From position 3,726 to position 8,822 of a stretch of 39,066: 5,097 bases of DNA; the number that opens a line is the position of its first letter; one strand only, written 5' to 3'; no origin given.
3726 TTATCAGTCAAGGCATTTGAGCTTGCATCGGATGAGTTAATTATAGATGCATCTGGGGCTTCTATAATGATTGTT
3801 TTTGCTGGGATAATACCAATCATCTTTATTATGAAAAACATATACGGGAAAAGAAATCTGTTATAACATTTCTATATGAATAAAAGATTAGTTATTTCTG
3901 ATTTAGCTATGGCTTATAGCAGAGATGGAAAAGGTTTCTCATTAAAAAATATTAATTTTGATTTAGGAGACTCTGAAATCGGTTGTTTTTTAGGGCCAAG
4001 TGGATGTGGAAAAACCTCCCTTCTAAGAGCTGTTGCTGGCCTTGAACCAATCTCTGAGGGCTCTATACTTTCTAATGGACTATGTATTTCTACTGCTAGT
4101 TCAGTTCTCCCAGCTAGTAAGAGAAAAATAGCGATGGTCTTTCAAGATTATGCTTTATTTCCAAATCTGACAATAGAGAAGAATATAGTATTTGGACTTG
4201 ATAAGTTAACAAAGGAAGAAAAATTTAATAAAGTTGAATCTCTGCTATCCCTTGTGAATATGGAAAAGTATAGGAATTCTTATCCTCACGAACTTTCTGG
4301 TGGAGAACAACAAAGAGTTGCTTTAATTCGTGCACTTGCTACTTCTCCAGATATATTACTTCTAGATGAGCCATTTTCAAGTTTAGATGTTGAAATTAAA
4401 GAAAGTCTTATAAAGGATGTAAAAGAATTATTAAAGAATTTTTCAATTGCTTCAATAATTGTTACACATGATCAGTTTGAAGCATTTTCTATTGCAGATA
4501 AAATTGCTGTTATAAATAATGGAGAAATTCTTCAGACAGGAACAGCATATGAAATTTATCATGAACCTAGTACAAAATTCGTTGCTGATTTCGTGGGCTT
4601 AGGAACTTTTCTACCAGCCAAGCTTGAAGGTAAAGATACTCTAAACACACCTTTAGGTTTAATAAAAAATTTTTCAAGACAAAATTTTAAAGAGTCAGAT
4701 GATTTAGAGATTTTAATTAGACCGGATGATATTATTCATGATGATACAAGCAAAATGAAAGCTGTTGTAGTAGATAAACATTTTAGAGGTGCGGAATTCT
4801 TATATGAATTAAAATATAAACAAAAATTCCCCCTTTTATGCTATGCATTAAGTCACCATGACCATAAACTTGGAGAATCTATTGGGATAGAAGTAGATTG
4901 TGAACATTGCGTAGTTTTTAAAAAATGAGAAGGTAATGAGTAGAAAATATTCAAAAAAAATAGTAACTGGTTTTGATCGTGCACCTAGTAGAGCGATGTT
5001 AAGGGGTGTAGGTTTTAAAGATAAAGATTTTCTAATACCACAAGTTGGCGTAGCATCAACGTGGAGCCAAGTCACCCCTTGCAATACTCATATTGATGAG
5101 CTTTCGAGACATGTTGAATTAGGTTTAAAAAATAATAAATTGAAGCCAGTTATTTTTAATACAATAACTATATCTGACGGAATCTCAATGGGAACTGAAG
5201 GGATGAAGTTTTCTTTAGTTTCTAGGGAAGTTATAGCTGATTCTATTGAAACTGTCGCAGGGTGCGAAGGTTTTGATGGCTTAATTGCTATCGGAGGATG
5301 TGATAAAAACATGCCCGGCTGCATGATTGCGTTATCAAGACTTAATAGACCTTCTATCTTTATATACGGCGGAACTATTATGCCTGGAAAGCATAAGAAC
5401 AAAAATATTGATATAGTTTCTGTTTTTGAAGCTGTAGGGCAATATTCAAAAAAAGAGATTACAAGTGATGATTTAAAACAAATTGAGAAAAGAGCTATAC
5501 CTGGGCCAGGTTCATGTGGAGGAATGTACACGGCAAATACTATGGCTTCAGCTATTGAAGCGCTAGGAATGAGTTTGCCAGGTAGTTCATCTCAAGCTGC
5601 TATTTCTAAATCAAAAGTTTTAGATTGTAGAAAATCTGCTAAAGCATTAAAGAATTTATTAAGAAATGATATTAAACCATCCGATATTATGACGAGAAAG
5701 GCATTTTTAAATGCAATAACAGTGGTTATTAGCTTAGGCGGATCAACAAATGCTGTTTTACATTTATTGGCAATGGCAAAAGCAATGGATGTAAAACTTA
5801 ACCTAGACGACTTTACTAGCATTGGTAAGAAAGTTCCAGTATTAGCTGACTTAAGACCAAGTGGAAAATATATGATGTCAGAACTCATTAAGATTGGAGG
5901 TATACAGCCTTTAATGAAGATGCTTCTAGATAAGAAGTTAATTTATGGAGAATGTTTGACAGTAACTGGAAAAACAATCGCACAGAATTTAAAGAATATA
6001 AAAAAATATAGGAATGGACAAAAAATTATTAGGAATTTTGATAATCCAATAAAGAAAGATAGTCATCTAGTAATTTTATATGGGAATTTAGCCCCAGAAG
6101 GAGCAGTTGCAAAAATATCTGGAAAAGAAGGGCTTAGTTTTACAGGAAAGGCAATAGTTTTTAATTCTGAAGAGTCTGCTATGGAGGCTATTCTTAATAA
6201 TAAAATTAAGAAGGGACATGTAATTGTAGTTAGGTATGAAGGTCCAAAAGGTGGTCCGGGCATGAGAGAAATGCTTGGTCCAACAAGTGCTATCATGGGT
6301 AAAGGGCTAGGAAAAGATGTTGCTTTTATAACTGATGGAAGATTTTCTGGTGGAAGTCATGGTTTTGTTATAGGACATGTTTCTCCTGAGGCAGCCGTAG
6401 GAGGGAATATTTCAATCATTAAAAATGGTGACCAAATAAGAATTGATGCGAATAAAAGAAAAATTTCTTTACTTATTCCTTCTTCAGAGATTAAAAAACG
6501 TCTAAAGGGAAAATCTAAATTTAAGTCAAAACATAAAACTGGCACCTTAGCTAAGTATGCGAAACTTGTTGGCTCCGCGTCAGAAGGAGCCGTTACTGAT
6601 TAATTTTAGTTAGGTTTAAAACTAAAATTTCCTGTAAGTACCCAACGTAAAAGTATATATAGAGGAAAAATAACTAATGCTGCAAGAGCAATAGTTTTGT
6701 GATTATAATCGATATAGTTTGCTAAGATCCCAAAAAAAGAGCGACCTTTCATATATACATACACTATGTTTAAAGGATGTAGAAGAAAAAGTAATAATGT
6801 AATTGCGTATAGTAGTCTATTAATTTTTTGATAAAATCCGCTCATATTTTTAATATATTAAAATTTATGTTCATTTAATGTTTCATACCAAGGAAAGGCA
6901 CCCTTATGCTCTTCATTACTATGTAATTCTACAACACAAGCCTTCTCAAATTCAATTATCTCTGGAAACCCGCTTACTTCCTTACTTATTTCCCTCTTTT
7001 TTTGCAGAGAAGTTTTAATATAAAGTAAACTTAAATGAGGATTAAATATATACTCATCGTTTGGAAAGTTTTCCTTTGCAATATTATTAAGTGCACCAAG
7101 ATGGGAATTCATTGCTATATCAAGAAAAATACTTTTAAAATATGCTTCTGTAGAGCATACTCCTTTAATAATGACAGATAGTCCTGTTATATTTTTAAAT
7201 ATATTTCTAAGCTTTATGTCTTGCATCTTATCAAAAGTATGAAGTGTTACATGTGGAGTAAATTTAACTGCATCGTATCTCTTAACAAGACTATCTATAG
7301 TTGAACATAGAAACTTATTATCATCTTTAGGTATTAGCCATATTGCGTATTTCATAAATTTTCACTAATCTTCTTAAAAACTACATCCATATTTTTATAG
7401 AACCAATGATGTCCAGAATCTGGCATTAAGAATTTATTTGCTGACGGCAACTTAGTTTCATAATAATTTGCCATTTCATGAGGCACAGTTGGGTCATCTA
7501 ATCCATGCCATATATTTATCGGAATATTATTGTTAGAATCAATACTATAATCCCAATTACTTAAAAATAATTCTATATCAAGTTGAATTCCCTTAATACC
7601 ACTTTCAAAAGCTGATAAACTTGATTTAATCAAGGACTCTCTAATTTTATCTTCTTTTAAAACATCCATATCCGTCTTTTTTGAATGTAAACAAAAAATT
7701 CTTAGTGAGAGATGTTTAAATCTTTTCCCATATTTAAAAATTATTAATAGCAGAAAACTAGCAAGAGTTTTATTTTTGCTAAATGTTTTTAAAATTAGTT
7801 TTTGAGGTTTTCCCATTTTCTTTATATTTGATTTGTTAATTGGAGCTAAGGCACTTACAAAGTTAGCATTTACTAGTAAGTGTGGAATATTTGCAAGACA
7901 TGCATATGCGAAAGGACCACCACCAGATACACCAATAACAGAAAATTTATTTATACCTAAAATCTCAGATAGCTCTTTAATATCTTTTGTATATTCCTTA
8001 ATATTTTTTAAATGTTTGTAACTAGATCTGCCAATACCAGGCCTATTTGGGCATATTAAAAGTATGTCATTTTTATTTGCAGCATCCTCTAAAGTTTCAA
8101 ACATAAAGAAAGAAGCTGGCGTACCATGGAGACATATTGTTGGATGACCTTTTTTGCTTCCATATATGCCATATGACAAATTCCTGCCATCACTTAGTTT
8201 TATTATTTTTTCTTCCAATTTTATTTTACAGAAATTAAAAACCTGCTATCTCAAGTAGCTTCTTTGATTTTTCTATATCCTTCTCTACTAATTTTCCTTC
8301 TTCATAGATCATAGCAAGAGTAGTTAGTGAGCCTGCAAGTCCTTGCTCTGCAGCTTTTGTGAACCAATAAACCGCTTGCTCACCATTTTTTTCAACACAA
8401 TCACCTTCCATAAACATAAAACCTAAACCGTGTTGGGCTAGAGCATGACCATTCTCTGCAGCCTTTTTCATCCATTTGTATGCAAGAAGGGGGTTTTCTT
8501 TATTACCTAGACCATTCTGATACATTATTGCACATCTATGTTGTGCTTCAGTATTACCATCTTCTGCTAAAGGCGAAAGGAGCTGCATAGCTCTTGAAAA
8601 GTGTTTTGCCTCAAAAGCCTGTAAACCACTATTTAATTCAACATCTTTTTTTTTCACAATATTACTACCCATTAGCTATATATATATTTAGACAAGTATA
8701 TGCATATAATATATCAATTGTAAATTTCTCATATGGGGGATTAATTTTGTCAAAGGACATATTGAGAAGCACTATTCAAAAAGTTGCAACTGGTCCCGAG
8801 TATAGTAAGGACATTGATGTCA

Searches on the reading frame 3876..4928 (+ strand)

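Call 65: search_protein_families(library=pfam, proteins=[window:3876-4928:+], max_evalue=0.01)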
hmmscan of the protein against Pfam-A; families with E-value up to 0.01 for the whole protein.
window:3876-4928:+ (350 aa): 5 families
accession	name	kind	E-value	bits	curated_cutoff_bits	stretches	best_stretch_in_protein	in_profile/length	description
PF00005.33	ABC_tran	-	7.3e-33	114.5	25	1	23-167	1-136/137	ABC transporter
PF13304.12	AAA_21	-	1.8e-10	41.8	27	1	112-197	220-297/304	AAA domain, putative AbiEii toxin, Type IV TA system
PF08402.16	TOBE_2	-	6.9e-08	32.9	21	1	280-348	2-76/76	TOBE domain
PF02463.25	SMC_N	-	0.0007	19.5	40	0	119-210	122-208/220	RecF/RecN/SMC N terminal domain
PF00004.35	AAA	-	0.0012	19.8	21.2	1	37-56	2-21/131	ATPase family associated with various cellular activities (AAA)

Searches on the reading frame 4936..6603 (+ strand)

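Call 65: search_protein_families(library=pfam, proteins=[window:4936-6603:+], max_evalue=0.01)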
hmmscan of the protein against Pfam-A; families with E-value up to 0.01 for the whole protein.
window:4936-6603:+ (555 aa): 2 families
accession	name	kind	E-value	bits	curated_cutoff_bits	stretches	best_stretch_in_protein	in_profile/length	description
PF00920.27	ILVD_EDD_N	-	3.4e-124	414.6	27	1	35-351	2-316/316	Dihydroxy-acid/6-phosphogluconate dehydratase N-terminal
PF24877.1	ILV_EDD_C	-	3e-76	255.5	27.7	1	363-552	1-191/191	Dihydroxy-acid/6-phosphogluconate dehydratase C-terminal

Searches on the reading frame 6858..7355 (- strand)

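Call 65: search_protein_families(library=pfam, proteins=[window:6858-7355:-], max_evalue=0.01)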
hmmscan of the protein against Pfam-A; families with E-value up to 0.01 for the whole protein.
window:6858-7355:- (165 aa): 1 family
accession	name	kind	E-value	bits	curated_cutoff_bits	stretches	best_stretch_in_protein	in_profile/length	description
PF07823.17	CPDase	-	1.1e-09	38.8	21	1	1-124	1-151/199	Cyclic phosphodiesterase-like protein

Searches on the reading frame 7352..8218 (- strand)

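Call 65: search_protein_families(library=pfam, proteins=[window:7352-8218:-], max_evalue=0.01)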
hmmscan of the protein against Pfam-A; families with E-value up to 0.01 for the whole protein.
window:7352-8218:- (288 aa): 3 families
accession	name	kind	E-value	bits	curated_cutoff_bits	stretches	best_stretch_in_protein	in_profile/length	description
PF00561.26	Abhydrolase_1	-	4.9e-14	53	25.8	1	28-274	4-242/245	alpha/beta hydrolase fold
PF12697.13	Abhydrolase_6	-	1.2e-05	26.6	26.3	1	28-280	2-214/217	Alpha/beta hydrolase family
PF12146.15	Hydrolase_4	-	0.00011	22.1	27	1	29-262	9-222/239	Serine aminopeptidase, S33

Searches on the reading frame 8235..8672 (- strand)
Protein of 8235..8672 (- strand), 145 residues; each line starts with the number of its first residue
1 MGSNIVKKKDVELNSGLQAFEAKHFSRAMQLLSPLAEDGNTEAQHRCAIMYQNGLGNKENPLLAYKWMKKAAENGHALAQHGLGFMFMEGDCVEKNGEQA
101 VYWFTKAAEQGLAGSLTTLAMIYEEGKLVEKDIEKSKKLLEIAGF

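Call 65: search_protein_families(library=pfam, proteins=[window:8235-8672:-], max_evalue=0.01)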
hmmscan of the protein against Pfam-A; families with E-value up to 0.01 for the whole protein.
window:8235-8672:- (145 aa): 2 families
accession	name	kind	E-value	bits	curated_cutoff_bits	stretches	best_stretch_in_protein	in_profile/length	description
PF08238.18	Sel1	-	1.6e-27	95.4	30.7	2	77-111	1-35/36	Sel1 repeat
PF23310.1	TPR_27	-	0.00024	21.2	27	0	37-91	24-75/110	Plant tetratrico peptide repeats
